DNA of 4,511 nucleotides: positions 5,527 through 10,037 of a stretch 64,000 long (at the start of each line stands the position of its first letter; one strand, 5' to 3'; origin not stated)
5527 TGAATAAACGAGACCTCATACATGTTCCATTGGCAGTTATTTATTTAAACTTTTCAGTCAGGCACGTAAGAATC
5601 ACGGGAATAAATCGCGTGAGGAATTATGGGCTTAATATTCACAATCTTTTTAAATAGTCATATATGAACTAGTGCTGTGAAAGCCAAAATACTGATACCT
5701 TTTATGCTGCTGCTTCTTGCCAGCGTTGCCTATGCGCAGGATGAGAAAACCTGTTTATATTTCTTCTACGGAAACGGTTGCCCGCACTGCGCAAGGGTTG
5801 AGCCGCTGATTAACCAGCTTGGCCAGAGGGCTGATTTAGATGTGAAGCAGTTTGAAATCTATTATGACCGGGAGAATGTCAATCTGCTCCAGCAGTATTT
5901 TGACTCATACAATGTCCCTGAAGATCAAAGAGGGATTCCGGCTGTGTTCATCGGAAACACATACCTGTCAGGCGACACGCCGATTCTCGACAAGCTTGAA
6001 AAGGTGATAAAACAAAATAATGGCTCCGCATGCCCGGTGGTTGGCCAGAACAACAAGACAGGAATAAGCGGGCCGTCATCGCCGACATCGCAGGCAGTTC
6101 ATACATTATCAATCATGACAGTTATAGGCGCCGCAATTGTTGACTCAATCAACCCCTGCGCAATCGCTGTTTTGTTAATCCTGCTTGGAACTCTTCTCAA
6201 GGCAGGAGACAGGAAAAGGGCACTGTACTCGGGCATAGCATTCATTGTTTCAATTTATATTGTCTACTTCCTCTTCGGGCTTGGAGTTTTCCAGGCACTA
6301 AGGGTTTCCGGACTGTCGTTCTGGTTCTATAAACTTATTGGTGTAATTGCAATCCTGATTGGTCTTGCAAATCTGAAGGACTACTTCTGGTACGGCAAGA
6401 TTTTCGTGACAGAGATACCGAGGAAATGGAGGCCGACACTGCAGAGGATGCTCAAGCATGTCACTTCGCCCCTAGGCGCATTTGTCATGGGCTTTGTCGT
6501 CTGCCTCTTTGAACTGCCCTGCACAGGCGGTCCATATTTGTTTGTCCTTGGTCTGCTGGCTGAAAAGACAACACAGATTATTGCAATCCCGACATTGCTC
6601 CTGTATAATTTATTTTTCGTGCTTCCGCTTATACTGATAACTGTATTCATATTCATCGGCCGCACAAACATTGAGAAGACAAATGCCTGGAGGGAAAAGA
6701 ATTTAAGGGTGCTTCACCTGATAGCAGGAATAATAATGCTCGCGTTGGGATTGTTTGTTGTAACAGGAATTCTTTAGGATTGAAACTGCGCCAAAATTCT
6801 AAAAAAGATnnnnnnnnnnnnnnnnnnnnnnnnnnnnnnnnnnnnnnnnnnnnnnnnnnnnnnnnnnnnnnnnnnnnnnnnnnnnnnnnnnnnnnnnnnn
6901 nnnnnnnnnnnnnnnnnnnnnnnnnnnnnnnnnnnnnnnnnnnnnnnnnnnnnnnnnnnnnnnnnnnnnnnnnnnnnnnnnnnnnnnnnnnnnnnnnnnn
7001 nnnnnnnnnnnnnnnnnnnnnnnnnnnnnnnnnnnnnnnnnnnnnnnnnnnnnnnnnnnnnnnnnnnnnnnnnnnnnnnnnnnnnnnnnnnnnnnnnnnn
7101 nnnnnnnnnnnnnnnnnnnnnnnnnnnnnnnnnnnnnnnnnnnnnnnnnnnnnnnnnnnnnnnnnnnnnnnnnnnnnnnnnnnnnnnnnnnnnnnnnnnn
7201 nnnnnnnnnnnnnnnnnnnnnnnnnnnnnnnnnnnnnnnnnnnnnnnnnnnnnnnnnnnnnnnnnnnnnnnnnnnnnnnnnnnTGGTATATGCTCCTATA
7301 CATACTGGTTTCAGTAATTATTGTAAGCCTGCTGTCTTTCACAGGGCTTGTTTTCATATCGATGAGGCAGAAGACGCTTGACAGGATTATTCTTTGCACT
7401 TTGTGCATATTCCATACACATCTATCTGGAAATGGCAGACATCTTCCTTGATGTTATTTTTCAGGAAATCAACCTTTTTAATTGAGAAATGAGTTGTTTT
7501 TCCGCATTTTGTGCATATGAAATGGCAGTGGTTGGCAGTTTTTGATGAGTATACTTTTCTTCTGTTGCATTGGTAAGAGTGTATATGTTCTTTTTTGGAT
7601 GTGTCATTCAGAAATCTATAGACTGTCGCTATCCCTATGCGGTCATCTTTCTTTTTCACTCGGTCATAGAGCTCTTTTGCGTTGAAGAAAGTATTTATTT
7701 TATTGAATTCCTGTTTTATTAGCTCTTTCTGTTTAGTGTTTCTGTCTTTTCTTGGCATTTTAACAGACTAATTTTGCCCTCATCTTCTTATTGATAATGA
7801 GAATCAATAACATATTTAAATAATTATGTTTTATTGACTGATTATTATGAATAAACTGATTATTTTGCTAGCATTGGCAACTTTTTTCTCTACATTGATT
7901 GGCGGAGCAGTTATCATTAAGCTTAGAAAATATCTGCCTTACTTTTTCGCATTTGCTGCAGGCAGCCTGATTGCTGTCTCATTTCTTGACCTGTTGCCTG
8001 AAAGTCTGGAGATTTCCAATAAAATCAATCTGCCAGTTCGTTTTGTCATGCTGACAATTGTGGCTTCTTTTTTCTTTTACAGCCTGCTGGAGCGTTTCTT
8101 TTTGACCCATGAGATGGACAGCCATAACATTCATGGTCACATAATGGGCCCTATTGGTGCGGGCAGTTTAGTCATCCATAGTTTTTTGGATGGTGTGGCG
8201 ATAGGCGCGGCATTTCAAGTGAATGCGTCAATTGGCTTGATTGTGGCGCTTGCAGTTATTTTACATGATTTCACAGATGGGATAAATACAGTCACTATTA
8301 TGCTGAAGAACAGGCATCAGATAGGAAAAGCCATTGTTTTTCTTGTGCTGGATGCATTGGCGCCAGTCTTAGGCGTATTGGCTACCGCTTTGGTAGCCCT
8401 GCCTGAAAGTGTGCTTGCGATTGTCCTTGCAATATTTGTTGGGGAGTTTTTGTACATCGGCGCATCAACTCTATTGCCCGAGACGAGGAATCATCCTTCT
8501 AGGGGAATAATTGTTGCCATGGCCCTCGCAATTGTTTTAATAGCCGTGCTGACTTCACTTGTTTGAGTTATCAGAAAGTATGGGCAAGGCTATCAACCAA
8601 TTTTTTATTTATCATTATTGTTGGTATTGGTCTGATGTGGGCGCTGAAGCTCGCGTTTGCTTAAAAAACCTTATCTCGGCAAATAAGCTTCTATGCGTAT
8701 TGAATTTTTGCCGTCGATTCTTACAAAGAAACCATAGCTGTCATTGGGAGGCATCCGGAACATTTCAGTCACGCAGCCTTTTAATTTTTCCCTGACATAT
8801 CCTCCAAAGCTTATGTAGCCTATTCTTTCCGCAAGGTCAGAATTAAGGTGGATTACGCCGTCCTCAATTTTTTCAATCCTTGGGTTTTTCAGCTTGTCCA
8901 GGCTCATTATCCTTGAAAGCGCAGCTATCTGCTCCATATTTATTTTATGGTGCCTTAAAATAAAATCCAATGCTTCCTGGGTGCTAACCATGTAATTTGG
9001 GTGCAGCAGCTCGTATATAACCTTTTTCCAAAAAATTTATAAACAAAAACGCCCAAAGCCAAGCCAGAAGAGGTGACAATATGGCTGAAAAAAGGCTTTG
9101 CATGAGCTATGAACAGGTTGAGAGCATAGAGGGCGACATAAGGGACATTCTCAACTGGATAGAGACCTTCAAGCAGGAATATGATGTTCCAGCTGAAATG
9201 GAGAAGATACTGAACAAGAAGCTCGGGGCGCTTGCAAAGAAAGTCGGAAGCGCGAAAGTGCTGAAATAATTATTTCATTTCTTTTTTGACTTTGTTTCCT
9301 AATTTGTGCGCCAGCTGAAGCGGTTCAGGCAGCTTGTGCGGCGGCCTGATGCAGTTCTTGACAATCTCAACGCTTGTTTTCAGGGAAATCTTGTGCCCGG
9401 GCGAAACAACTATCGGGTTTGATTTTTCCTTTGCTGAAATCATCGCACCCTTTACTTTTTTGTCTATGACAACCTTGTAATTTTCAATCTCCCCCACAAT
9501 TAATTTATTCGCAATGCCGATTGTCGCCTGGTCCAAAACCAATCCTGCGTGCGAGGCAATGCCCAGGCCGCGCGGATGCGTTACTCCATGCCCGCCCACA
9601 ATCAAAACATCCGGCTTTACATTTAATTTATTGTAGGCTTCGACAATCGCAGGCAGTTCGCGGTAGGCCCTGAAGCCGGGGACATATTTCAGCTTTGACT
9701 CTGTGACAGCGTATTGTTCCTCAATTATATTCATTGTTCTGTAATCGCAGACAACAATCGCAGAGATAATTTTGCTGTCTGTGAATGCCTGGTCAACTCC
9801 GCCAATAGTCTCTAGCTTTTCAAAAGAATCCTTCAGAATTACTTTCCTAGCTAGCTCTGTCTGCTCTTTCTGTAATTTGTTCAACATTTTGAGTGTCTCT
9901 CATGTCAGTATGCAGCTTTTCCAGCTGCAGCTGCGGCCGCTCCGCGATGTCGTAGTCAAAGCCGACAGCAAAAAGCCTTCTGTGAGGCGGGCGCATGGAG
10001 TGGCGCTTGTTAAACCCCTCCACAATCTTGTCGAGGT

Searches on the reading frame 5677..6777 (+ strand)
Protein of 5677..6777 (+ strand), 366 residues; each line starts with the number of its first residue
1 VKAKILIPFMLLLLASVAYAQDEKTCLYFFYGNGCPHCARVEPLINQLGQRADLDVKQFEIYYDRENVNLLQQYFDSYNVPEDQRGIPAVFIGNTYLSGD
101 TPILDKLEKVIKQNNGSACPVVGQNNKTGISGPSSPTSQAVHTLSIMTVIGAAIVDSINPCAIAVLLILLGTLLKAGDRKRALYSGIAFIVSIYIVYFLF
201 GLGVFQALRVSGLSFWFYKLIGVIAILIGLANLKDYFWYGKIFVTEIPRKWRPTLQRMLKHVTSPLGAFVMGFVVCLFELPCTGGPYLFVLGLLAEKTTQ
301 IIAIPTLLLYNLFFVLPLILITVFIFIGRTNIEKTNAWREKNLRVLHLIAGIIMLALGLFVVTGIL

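Call 57: search_protein_families(library=pfam, proteins=[window:5677-6777:+], max_evalue=0.0001)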
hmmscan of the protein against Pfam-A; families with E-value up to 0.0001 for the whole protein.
window:5677-6777:+ (366 aa): 2 families
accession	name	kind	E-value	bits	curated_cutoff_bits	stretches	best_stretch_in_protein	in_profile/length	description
PF11139.14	SfLAP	-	4.5e-08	33.2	35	1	149-362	1-208/213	Sap, sulfolipid-1-addressing protein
PF02683.22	DsbD_TM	-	5.6e-08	32.8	27.1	1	144-364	3-217/219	Cytochrome C biogenesis protein transmembrane domain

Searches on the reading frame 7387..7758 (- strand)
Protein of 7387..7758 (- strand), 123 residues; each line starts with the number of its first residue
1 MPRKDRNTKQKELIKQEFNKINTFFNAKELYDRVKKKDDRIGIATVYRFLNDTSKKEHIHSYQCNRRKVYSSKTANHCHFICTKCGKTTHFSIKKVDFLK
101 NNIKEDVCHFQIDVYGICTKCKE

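Call 57: search_protein_families(library=pfam, proteins=[window:7387-7758:-], max_evalue=0.0001)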
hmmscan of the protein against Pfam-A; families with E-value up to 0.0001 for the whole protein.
window:7387-7758:- (123 aa): 1 family
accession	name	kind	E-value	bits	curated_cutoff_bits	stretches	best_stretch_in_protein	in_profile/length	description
PF01475.25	FUR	-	4.2e-19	69.3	23.1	1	6-105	5-107/121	Ferric uptake regulator family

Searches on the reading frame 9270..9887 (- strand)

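Call 57: search_protein_families(library=pfam, proteins=[window:9270-9887:-], max_evalue=0.0001)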
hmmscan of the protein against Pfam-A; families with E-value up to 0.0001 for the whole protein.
window:9270-9887:- (205 aa): 1 family
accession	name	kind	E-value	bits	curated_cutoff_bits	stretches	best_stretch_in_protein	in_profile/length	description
PF04493.20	Endonuclease_5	-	2.5e-57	194.2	23.4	1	11-195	2-198/198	Endonuclease V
